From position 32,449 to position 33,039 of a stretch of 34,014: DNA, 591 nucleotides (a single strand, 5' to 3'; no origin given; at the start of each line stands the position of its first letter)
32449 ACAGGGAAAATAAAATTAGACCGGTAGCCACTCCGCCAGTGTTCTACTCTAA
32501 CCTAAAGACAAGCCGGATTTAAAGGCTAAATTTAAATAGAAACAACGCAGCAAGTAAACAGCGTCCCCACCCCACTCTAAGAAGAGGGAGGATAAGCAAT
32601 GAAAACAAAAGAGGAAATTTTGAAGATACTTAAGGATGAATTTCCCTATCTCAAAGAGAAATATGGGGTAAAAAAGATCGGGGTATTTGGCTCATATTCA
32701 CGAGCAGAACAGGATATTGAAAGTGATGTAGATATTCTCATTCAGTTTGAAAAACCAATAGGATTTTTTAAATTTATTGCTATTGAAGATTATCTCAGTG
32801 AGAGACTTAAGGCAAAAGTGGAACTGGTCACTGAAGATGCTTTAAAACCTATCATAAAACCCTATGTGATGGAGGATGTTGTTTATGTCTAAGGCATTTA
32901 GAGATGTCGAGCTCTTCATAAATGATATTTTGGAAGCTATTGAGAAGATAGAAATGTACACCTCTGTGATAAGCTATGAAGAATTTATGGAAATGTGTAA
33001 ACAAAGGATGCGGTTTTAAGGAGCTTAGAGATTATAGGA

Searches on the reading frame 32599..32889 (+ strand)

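Call 3: search_protein_families(library=pfam, proteins=[window:32599-32889:+], max_evalue=1)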
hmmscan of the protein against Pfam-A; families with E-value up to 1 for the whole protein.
window:32599-32889:+ (97 aa): 5 families
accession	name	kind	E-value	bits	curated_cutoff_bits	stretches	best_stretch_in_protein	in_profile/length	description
PF01909.29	NTP_transf_2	-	8.1e-13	49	21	1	17-96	7-92/93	Nucleotidyltransferase domain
PF18765.7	Polbeta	-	1.5e-09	38.4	26.9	1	17-83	6-73/93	Polymerase beta, Nucleotidyltransferase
PF22600.2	MTPAP-like_central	-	0.0046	17.5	27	1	2-55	24-70/139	Poly(A) RNA polymerase, mitochondrial-like, central palm domain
PF20750.3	PAP_NTPase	-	0.076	13.3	27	1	23-90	73-141/194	Poly(A) polymerase nucleotidyltransferase domain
PF14792.12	DNA_pol_B_palm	-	0.16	12.7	25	1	6-51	9-50/113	DNA polymerase beta palm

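Call 4: search_protein_families(library=padloc, proteins=[window:32599-32889:+], max_evalue=1)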
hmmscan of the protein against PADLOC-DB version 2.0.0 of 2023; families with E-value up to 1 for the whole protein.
window:32599-32889:+ (97 aa): 9 families
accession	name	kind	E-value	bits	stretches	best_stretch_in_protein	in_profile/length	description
PDLC04906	PDC-S09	-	1.2e-31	107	1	1-97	1-98/98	-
PDLC04904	PDC-S09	-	5.2e-25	85.7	1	1-96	1-97/104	-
PDLC04902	PDC-S09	-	2.4e-20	70.7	1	9-94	6-92/97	-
PDLC04905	PDC-S09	-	5.9e-18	63.1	1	8-94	5-91/101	-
PDLC04903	PDC-S09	-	3.6e-08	31.7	1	1-58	1-60/108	-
PDLC04907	PDC-S09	-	6.7e-05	21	1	17-52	20-55/114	-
PDLC04369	PDC-M05A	-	0.0006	17.5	1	5-49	89-128/201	-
PDLC00769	Cyclase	-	0.0014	16.1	1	21-66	40-85/261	oligonucleotide-cyclase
PDLC04368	PDC-M05A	-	0.0038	15.1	1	28-48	111-131/201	-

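Call 5: search_protein_families(library=ncbifam, proteins=[window:32599-32889:+], max_evalue=1)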
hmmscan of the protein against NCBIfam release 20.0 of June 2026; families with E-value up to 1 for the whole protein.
window:32599-32889:+ (97 aa): 4 families
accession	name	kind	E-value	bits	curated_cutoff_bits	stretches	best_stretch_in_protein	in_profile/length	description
NF047752.1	MntA_antitoxin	equivalog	8.3e-09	35.3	60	1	18-93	1-76/106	type VII toxin-antitoxin system MntA family adenylyltransferase antitoxin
NF051895.1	anti_phage_HalB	equivalog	0.007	16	190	1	30-47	5-22/211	anti-phage Hailong system nucleotidyltransferase HalB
NF033061.1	ANT_4p_I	equivalog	0.0073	15.9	350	1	3-80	7-84/253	ANT(4')-I family aminoglycoside nucleotidyltransferase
NF000181.1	ANT_4p_Ia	exception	0.0074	15.7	500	1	2-49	7-56/253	aminoglycoside O-nucleotidyltransferase ANT(4')-Ia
